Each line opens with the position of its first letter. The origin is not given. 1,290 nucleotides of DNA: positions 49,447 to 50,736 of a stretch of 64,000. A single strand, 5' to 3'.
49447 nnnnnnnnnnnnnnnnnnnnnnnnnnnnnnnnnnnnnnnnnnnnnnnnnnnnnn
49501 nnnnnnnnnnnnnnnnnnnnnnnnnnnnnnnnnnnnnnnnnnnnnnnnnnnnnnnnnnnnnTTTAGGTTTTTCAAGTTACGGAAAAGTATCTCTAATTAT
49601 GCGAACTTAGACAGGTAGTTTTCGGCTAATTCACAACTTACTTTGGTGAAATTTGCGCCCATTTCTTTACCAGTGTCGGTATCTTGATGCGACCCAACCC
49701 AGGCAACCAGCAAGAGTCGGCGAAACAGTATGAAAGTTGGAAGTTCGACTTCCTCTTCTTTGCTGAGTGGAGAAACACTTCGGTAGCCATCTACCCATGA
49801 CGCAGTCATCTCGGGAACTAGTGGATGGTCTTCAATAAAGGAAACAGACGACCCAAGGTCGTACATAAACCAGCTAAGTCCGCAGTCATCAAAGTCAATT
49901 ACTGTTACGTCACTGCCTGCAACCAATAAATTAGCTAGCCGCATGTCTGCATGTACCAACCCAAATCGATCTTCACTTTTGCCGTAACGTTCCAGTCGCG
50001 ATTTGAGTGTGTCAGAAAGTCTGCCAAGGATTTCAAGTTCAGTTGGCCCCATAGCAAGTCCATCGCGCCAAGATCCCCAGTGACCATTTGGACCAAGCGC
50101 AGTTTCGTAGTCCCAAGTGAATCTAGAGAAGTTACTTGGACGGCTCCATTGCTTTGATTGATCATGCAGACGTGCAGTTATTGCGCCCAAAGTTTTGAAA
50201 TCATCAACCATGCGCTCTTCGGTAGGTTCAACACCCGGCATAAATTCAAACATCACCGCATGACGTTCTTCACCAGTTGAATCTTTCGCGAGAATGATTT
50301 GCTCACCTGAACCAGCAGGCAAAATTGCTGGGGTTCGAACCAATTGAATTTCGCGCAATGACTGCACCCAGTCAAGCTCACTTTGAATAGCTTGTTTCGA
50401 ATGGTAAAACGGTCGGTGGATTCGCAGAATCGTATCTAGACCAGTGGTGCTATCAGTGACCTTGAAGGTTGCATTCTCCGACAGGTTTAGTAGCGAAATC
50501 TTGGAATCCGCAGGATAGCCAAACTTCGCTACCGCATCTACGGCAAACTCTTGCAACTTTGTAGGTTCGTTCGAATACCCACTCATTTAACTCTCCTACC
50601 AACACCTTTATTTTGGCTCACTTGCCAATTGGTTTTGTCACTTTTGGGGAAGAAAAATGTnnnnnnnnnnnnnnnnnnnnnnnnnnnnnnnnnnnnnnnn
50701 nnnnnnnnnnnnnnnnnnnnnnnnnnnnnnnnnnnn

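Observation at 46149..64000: Composite island: kinase/phospho-lyase BMC next to a B12 diol-dehydratase operon, with only one aldehyde dehydrogenase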

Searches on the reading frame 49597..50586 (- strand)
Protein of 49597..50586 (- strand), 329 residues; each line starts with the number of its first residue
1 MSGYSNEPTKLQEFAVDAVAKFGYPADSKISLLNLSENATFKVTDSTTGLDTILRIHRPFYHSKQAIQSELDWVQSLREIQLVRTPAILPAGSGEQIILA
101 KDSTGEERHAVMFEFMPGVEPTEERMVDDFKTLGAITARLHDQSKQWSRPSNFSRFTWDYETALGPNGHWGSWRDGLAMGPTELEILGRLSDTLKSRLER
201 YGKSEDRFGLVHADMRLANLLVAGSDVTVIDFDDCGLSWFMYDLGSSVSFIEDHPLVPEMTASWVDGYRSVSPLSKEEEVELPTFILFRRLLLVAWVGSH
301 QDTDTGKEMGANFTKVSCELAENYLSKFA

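Call 4: search_protein_families(library=pfam, proteins=[window:49597-50586:-])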
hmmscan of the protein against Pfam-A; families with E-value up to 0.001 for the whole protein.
window:49597-50586:- (329 aa): 1 family
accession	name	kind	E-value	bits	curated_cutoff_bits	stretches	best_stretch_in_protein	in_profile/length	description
PF01636.29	APH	-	2e-25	90.4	23.2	1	36-268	9-229/239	Phosphotransferase enzyme family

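Call 23: search_solved_structures(query=window:49597-50586:-)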
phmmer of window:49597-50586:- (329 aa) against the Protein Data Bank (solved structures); distinct sequences matched with E-value up to 0.001: 3.
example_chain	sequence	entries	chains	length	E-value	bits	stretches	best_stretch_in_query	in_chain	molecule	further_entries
6ef6_A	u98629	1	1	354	2.5e-89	303.1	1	17-327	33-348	Aminoglycoside phosphotransferase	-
6sum_A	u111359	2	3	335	3.3e-20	76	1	28-297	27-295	AMICOUMACIN KINASE | APH domain-containing protein, amicoumacin kinase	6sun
6sui_A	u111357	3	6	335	1.9e-16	63.6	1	34-298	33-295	Phosphotransferase enzyme family protein | Phosphotransferase enzyme family protein, amicoumacin kinase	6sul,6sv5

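Call 89: search_dna_similar(query=window:49597-50586:-, collection=plasmids, mode=protein, max_rows=40, max_evalue=1e-40)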
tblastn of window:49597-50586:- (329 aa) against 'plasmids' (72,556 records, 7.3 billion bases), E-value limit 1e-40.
Records with a match: 27; places in all: 28; records where one place covers at least 80% of the query: 27.
Best place of each record, by identity: <60% 27.
By first word of the organism name: Agrobacterium 13; Sinorhizobium 3; Acinetobacter 2; Paracoccus 1; Pseudorhodobacter 1; Chimaeribacter 1; Rhodococcus 1; Tsukamurella 1; Moraxella 1; Phyllobacterium 1; and 2 more.
By predicted mobility (MOB-suite, as given by PLSDB): conjugative 19; mobilizable 4; non-mobilizable 4.
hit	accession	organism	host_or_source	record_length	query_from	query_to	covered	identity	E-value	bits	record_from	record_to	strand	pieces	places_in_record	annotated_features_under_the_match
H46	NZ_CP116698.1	Agrobacterium tumefaciens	Clematis,cell culture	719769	10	327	97%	45.0%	1e-87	294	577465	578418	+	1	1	phosphotransferase enzyme family protein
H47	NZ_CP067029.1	Agrobacterium fabrum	-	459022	20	327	94%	45.5%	3e-90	301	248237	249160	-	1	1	phosphotransferase enzyme family protein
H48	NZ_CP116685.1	Agrobacterium fabrum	cell culture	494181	20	327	94%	45.5%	3e-90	301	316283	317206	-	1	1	phosphotransferase enzyme family protein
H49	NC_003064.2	Agrobacterium fabrum str. C58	-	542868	20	327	94%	45.5%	3e-90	301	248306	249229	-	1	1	phosphotransferase enzyme family protein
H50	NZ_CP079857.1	Agrobacterium fabrum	-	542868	20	327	94%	45.5%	3e-90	301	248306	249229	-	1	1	phosphotransferase enzyme family protein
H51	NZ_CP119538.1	Agrobacterium fabrum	-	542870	20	327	94%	45.5%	3e-90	301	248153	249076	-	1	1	phosphotransferase enzyme family protein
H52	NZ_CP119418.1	Agrobacterium fabrum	-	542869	20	327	94%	45.5%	3e-90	301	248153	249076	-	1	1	phosphotransferase enzyme family protein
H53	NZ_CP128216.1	Agrobacterium fabrum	whole organism,plant root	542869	20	327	94%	45.5%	3e-90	301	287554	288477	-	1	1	phosphotransferase enzyme family protein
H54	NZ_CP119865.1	Agrobacterium fabrum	-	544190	20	327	94%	45.5%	3e-90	301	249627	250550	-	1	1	phosphotransferase enzyme family protein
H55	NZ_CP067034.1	Agrobacterium fabrum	-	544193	20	327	94%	45.5%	3e-90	301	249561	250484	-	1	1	phosphotransferase enzyme family protein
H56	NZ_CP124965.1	Agrobacterium tumefaciens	lilac,cell culture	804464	27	327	91%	46.5%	1e-87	294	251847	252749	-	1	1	phosphotransferase enzyme family protein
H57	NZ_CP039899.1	Agrobacterium tumefaciens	-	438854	27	328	92%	45.4%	4e-82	278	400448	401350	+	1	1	phosphotransferase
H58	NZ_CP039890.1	Agrobacterium tumefaciens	-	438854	27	328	92%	45.4%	4e-82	278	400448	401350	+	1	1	phosphotransferase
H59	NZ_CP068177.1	Acinetobacter ursingii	-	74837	1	327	99%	40.7%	9e-74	254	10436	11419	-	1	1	phosphotransferase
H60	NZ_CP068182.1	Acinetobacter ursingii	-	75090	1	327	99%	40.7%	9e-74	254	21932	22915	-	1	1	phosphotransferase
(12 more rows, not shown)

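Call 90: get_annotated_region(hit=H49, flank=9000)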
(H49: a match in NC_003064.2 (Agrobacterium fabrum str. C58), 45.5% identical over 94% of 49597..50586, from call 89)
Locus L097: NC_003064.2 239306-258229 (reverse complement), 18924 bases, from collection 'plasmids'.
description: Agrobacterium fabrum str. C58 plasmid At, complete sequence
organism: Agrobacterium fabrum str. C58 (NCBI taxid 176299)
taxonomy: Bacteria; Pseudomonadota; Alphaproteobacteria; Hyphomicrobiales; Rhizobiaceae; Agrobacterium; Agrobacterium fabrum; Agrobacterium fabrum str. C58
host: -; source: -; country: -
typing (MOB-suite, as given by PLSDB): conjugative; relaxase MOBQ; mating-pair formation MPF_T
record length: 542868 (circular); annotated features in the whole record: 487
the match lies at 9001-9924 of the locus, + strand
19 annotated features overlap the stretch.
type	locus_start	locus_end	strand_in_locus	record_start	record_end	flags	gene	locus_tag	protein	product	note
CDS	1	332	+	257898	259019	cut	-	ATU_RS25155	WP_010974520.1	serine hydrolase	-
CDS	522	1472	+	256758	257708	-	-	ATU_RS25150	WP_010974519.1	LysR family transcriptional regulator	-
CDS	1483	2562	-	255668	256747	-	-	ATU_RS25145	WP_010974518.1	serine hydrolase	-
CDS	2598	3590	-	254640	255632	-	-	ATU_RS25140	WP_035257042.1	ABC transporter ATP-binding protein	-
CDS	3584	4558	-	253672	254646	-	-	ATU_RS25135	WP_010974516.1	ABC transporter ATP-binding protein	-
CDS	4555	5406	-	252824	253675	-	-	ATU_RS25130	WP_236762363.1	ABC transporter permease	-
CDS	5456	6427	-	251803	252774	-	-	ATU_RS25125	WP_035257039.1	ABC transporter permease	GO:0055085 - transmembrane transport [Evidence IEA]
CDS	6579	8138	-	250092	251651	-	-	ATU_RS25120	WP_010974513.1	ABC transporter substrate-binding protein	-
CDS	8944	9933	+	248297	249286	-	-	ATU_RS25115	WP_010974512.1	phosphotransferase enzyme family protein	-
CDS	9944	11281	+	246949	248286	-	-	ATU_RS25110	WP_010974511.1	aspartate aminotransferase family protein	-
CDS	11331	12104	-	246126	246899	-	fabG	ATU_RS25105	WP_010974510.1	3-oxoacyl-ACP reductase FabG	-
CDS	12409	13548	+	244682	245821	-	-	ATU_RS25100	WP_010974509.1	PotD/PotF family extracellular solute-binding protein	-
CDS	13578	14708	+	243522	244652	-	-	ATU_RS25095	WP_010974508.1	ABC transporter ATP-binding protein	-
CDS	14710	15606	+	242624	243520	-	-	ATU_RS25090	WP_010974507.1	ABC transporter permease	GO:0055085 - transmembrane transport [Evidence IEA]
CDS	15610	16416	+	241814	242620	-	-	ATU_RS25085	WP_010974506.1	ABC transporter permease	GO:0055085 - transmembrane transport [Evidence IEA]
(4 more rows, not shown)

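Call 91: get_annotated_region(hit=H59, flank=8000)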
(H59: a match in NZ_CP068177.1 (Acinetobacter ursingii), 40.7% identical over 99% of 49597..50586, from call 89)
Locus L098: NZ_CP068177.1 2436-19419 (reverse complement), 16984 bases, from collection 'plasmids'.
description: Acinetobacter ursingii strain FDAARGOS_1096 plasmid unnamed2, complete sequence
organism: Acinetobacter ursingii (NCBI taxid 108980)
taxonomy: Bacteria; Pseudomonadota; Gammaproteobacteria; Moraxellales; Moraxellaceae; Acinetobacter; Acinetobacter ursingii
host: -; source: -; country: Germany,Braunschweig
typing (MOB-suite, as given by PLSDB): mobilizable; relaxase MOBP
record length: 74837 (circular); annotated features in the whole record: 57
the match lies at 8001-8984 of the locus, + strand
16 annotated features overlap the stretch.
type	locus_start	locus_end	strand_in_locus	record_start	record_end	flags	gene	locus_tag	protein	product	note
CDS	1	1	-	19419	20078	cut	-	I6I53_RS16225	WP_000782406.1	IS1595-like element ISAba36 family transposase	GO:0006313 - DNA transposition [Evidence IEA]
CDS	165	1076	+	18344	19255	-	-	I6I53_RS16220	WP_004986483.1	OmpW family outer membrane protein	-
CDS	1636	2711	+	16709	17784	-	-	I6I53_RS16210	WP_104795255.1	IS3 family transposase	-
CDS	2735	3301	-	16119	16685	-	-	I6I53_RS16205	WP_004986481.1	hypothetical protein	-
CDS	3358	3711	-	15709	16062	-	-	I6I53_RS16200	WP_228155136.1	hypothetical protein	-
CDS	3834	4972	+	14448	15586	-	-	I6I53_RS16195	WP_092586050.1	IS3 family transposase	-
CDS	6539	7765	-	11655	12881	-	-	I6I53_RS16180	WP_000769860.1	outer membrane protein transport protein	-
CDS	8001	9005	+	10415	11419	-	-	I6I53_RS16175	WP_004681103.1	phosphotransferase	-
CDS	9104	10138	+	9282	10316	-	-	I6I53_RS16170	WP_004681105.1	AraC family transcriptional regulator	GO:0006355 - regulation of DNA-templated transcription [Evidence IEA]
CDS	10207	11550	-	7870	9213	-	-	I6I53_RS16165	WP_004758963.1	aspartate aminotransferase family protein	-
CDS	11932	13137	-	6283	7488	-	-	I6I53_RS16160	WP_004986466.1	IS256 family transposase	-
CDS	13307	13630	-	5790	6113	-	-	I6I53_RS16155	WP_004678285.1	toxin-antitoxin system HicB family antitoxin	-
CDS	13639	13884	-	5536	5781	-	-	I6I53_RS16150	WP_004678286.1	hypothetical protein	-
CDS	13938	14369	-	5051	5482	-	-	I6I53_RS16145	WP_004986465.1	Arc family DNA-binding protein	-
CDS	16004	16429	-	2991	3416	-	-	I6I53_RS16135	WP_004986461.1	hypothetical protein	-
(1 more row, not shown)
